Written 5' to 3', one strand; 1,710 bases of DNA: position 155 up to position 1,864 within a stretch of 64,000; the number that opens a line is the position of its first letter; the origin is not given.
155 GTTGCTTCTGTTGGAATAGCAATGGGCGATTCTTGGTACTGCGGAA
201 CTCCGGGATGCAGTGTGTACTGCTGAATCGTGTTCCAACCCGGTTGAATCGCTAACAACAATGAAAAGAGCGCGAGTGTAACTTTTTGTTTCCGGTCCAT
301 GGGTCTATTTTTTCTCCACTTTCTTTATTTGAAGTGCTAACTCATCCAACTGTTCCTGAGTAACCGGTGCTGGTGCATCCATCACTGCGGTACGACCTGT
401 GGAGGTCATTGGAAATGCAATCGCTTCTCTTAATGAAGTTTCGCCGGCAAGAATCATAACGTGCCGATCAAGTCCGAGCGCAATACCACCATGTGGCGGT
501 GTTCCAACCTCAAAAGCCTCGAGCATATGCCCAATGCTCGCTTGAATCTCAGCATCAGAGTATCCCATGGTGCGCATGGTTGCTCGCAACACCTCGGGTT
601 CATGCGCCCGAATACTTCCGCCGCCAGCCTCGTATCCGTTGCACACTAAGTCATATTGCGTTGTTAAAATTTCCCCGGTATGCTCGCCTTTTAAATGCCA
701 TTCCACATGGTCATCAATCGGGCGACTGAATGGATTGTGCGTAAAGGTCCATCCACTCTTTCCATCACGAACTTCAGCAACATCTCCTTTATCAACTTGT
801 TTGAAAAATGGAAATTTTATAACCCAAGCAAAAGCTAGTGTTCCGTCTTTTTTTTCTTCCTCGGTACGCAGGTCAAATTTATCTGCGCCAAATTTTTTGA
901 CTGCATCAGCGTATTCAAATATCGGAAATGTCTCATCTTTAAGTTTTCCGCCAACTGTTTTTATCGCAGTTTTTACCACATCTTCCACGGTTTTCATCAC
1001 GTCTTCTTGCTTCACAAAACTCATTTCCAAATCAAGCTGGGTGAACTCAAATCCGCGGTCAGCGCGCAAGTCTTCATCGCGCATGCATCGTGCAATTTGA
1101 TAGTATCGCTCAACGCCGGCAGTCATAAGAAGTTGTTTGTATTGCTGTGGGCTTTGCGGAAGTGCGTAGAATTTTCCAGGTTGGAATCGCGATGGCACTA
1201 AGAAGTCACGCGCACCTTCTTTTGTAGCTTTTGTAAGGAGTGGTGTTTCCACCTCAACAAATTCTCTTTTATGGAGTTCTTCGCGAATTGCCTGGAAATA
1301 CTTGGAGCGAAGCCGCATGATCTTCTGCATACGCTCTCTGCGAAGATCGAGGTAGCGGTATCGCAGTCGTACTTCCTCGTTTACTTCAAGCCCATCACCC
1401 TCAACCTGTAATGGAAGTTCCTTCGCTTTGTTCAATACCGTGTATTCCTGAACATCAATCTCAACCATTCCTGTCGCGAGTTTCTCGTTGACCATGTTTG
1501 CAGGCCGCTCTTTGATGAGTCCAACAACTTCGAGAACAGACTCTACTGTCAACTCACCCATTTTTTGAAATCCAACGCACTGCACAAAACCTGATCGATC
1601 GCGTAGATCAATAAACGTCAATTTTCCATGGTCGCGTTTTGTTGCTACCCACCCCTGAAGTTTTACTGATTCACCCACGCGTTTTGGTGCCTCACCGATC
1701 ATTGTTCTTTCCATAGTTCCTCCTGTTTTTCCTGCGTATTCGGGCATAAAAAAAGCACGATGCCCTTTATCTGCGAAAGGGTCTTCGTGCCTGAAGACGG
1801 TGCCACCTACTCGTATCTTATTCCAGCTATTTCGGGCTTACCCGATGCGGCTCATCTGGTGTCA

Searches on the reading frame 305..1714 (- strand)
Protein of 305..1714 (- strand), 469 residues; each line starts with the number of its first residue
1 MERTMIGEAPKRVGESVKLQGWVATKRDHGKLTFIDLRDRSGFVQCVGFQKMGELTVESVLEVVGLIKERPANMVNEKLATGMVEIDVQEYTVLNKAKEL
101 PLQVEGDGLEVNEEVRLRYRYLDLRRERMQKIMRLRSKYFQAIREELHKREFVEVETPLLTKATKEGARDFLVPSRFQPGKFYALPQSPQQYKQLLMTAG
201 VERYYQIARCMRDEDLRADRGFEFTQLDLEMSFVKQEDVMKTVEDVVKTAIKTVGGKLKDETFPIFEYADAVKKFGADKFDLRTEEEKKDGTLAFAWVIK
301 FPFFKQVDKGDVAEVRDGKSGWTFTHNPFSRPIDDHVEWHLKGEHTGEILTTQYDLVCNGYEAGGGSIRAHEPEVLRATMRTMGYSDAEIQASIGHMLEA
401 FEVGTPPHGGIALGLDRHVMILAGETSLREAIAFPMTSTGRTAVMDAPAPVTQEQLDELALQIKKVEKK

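Call 7: search_protein_families(library=pfam, proteins=[window:305-1714:-], max_evalue=0.01)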
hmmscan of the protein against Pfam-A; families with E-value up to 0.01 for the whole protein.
window:305-1714:- (469 aa): 2 families
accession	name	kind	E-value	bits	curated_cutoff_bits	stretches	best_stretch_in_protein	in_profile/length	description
PF00152.25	tRNA-synt_2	-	8.8e-108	360.4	25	1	112-437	1-307/308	tRNA synthetases class II (D, K and N)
PF01336.31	tRNA_anti-codon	-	4.6e-14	52.5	27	1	17-94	1-75/75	OB-fold nucleic acid binding domain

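Call 10: find_related_loci(query=window:305-1714:-, collection=genome_contigs, flank=3000)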
Query window:305-1714:- (469 aa) in genome_contigs; peptide patterns used: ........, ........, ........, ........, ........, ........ (x = any residue, [..] = any of these).
600 stretches matched a pattern (row limit reached: there are more); 596 encode a relative of the query (tblastn E <= 1e-3); the best 80 are kept; 80 distinct loci.
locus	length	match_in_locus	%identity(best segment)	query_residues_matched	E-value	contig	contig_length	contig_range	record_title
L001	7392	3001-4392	73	2-465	0e+0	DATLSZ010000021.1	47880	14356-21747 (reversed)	MAG TPA_asm: Candidatus Acidiferrales bacterium isolate SMAG_U13943 k141_683847, whole genome shotgun sequence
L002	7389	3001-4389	73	2-464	0e+0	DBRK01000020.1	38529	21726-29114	MAG TPA_asm: Patescibacteria group bacterium UBA1370 UBA1370_contig_3483, whole genome shotgun sequence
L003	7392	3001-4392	70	1-463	0e+0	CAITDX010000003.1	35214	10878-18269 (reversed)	uncultured bacterium isolate LaPlata_bin-3499 genome assembly, contig: bin-3499:03/85, whole genome shotgun sequence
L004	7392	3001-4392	71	1-463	0e+0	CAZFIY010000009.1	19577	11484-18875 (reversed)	MAG TPA_asm: uncultured Pseudomonadales bacterium isolate SRP192927_co2_730 genome assembly, contig: NODE_4293_length_19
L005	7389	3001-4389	71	1-463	0e+0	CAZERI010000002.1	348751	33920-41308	MAG TPA_asm: uncultured Gammaproteobacteria bacterium isolate SRP278252_co1_729 genome assembly, contig: NODE_14_length_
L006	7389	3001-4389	69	1-463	0e+0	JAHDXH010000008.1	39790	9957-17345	MAG: Patescibacteria group bacterium isolate PAT3 NODE_1796_length_39790_cov_6.646508, whole genome shotgun sequence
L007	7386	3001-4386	65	3-463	0e+0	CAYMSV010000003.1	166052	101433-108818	MAG TPA_asm: uncultured Pseudomonadales bacterium isolate SRP241326_co1_55 genome assembly, contig: NODE_142_length_1660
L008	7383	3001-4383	64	1-461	0e+0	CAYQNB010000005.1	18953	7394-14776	MAG TPA_asm: uncultured Candidatus Saccharibacteria bacterium isolate SRP319275_co1_353 genome assembly, contig: NODE_30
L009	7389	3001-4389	66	1-463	0e+0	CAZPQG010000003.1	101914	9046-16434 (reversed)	MAG TPA_asm: uncultured Pseudomonadales bacterium isolate SRP319275_co2_312 genome assembly, contig: NODE_28_length_1019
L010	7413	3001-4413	64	1-463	0e+0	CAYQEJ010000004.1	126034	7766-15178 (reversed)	MAG TPA_asm: uncultured Gammaproteobacteria bacterium isolate SRP278252_co2_88 genome assembly, contig: NODE_181_length_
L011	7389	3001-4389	64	1-463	0e+0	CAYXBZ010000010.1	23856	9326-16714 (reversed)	MAG TPA_asm: uncultured Pseudomonadales bacterium isolate SRP241326_co2_10 genome assembly, contig: NODE_3046_length_238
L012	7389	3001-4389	62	3-464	0e+0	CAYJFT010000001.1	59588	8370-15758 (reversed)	MAG TPA_asm: uncultured Pseudomonadales bacterium isolate ERP123703_co1_72 genome assembly, contig: NODE_445_length_5958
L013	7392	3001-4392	62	1-463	0e+0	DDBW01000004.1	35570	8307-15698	MAG TPA_asm: Candidatus Dojkabacteria bacterium UBA2022 UBA2022_contig_3124, whole genome shotgun sequence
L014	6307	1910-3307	62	1-465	0e+0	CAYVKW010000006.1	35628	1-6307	MAG TPA_asm: uncultured Pseudomonadales bacterium isolate SRP192927_co1_174 genome assembly, contig: NODE_1879_length_35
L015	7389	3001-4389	60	1-463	0e+0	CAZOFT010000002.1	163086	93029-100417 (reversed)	MAG TPA_asm: uncultured Gammaproteobacteria bacterium isolate SRP300315_co1_15 genome assembly, contig: NODE_36_length_1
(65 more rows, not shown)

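Call 31: search_protein_families(library=ncbifam, proteins=[window:305-1714:-], max_evalue=1e-10)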
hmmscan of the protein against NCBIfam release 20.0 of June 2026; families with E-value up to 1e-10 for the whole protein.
window:305-1714:- (469 aa): 15 families
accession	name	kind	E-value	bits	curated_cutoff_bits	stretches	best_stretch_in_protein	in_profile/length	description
NF001750.0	PRK00476.1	equivalog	6.5e-175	582.8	443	2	11-289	15-300/590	aspartate--tRNA ligase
TIGR00459.1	aspS_bact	equivalog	1.4e-153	512.3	373.85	2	11-292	13-298/586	aspartate--tRNA ligase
NF009460.0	PRK12820.1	equivalog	1.2e-109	367.5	1379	2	3-307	23-345/723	bifunctional aspartyl-tRNA synthetase/aspartyl/glutamyl-tRNA amidotransferase subunit C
NF003483.0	PRK05159.1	equivalog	3.2e-71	240.5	353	1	2-435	4-430/438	aspartate--tRNA(Asn) ligase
TIGR00458.1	aspS_nondisc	equivalog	3.7e-61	207.4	368.4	1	11-436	9-421/428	aspartate--tRNA(Asn) ligase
NF003037.0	PRK03932.1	equivalog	2.4e-41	142.1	414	1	9-261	11-269/451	asparagine--tRNA ligase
NF001756.1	PRK00484.1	subfamily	4e-41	141.2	468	1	11-437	48-485/488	lysine--tRNA ligase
TIGR00457.1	asnS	equivalog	2e-39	135.7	342.6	1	6-261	8-271/455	asparagine--tRNA ligase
TIGR00499.1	lysS_bact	equivalog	6.1e-39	134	427.6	1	10-277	49-310/496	lysine--tRNA ligase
NF002821.0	PRK02983.1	equivalog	6.7e-35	120.4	742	1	11-257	656-902/1102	bifunctional lysylphosphatidylglycerol synthetase/lysine--tRNA ligase LysX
NF009101.0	PRK12445.1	subfamily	1.4e-26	93.1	1026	1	17-276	68-321/505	lysine--tRNA ligase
TIGR00462.1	genX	equivalog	1.3e-19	70.8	286.9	1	134-275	2-142/304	EF-P lysine aminoacylase EpmA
NF005052.0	PRK06462.1-1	equivalog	4.2e-19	68.8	368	1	110-259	28-178/353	asparagine synthetase A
NF006828.0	PRK09350.1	equivalog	3.8e-18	65.8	264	0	131-254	14-142/325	elongation factor P--(R)-beta-lysine ligase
NF005054.0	PRK06462.1-4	equivalog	4e-13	49.1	309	1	119-262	11-163/318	asparagine synthetase A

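Call 47: find_homologous_proteins(query=window:305-1714:-, max_evalue=1e-100)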
Query window:305-1714:- (469 aa): 7894 proteins with E <= 1e-100 among 8000 candidates; the best 120 are listed.
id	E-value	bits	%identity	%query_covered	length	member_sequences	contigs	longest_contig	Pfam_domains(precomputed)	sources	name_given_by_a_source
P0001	0.0e+0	1055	100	100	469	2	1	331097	PF01336.32,PF00152.26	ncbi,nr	ncbi:MAG: aspartate--tRNA ligase [Candidatus Pacebacteria bacterium]|nr:aspartate--tRNA ligase [Cand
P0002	1.3e-286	968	90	100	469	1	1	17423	PF01336.32,PF00152.26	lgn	-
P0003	3.7e-270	914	84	99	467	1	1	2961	PF01336.32,PF00152.26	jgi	jgi:aspartyl-tRNA synthetase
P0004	1.4e-253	859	78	100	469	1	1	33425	PF01336.32,PF00152.26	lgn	-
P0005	2.4e-251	852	78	100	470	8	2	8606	PF01336.32,PF00152.26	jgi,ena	-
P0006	1.5e-247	840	77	100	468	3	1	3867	PF01336.32,PF00152.26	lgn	-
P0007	1.8e-247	839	78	99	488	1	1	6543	PF01336.32,PF00152.26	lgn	-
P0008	7.8e-246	834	77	99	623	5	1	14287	PF01336.32,PF04073.21,PF00152.26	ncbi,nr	ncbi:aspartate--tRNA ligase [Patescibacteria group bacterium]|nr:aspartate--tRNA ligase [Patescibact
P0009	1.9e-245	833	78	99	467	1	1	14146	PF01336.32,PF00152.26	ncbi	-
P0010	1.9e-245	833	77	99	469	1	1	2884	PF01336.32,PF00152.26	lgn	-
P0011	2.2e-245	832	77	99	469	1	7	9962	PF01336.32,PF00152.26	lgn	-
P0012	3.0e-245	832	77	98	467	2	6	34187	PF01336.32,PF00152.26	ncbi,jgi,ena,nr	ncbi:MAG: hypothetical protein A2804_01385 [Candidatus Pacebacteria bacterium RIFCSPHIGHO2_01_FULL_4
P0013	4.2e-245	831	75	100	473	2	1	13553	PF01336.32,PF00152.26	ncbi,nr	ncbi:MAG TPA: amino acid--tRNA ligase-related protein [Patescibacteria group bacterium]|nr:amino aci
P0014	6.0e-245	831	77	100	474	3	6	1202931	PF01336.32,PF00152.26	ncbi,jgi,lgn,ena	-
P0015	1.1e-244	830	77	99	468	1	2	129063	PF01336.32,PF00152.26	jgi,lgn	-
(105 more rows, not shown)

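Call 48: find_encoding_contigs(protein=P0002, flank=2500, max_places=2)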
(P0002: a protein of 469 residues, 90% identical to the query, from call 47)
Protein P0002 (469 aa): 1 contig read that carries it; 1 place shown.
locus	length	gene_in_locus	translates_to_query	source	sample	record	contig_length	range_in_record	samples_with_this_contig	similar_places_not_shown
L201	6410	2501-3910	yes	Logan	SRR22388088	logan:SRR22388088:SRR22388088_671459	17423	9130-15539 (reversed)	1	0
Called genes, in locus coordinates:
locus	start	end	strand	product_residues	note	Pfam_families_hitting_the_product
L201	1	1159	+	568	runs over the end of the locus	PF01368:DHH, PF02272:DHHA1, PF17768:RecJ_OB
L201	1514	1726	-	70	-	-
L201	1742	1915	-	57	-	-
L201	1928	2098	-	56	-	-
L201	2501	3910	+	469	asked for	PF01336:tRNA_anti-codon, PF00152:tRNA-synt_2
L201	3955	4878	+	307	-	PF02113:Peptidase_S13 (weak), PF00768:Peptidase_S11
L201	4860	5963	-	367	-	-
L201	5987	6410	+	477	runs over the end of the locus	PF00749:tRNA-synt_1c, PF19269:Anticodon_2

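Call 49: find_encoding_contigs(protein=P0003, flank=2500, max_places=2)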
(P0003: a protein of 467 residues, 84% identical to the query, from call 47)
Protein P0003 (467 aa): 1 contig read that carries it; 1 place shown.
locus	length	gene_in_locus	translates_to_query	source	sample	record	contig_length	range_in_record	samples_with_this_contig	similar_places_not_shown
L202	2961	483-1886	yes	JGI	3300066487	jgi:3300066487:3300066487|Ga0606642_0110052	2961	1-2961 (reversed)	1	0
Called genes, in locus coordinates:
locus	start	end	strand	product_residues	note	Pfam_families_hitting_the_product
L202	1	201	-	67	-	?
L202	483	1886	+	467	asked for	PF01336:tRNA_anti-codon, PF00152:tRNA-synt_2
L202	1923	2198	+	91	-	-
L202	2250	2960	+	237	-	?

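Call 50: find_encoding_contigs(protein=P0004, flank=2500, max_places=2)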
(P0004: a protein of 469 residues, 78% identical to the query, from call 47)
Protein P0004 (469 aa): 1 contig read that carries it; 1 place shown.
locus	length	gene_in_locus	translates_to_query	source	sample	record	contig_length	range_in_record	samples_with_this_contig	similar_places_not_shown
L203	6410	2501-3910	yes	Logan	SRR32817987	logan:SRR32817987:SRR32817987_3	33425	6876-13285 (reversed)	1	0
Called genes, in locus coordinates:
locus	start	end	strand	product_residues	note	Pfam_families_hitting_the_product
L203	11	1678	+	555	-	PF01368:DHH, PF02272:DHHA1, PF17768:RecJ_OB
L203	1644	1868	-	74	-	-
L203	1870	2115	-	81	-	-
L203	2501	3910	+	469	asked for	PF01336:tRNA_anti-codon, PF00152:tRNA-synt_2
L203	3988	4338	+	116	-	-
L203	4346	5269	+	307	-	PF02113:Peptidase_S13 (weak), PF00768:Peptidase_S11, PF13354:Beta-lactamase2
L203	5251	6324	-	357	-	-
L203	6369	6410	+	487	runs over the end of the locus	PF00749:tRNA-synt_1c, PF19269:Anticodon_2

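Call 51: find_encoding_contigs(protein=P0005, flank=2500, max_places=2)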
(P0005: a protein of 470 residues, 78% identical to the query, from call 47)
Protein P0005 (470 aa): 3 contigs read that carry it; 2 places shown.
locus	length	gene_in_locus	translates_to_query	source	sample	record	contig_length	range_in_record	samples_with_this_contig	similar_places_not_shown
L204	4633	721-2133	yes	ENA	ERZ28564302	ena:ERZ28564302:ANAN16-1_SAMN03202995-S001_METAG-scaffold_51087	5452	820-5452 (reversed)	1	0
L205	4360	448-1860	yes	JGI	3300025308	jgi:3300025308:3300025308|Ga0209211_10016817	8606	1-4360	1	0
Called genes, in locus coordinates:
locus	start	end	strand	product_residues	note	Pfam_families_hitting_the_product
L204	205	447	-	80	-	-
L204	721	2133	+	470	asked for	PF01336:tRNA_anti-codon, PF00152:tRNA-synt_2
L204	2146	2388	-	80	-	-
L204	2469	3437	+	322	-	PF00768:Peptidase_S11, PF13354:Beta-lactamase2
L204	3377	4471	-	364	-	-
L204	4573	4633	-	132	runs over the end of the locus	PF07883:Cupin_2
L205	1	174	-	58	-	?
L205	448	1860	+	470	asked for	PF01336:tRNA_anti-codon, PF00152:tRNA-synt_2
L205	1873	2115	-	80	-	-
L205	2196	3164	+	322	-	PF00768:Peptidase_S11, PF13354:Beta-lactamase2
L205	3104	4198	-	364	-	-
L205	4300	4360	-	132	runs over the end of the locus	PF07883:Cupin_2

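Call 62: search_protein_families(library=phrogs, proteins=[L203:1870-2112:-, L203:1644-1865:-, L204:205-444:-], max_evalue=0.01)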
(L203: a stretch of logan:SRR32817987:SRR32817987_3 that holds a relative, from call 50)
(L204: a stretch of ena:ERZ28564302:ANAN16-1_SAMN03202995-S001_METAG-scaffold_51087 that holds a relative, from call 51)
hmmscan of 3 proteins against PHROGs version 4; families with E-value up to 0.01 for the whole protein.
L203:1870-2112:- (80 aa): 0 families

L203:1644-1865:- (73 aa): 0 families

L204:205-444:- (79 aa): 0 families
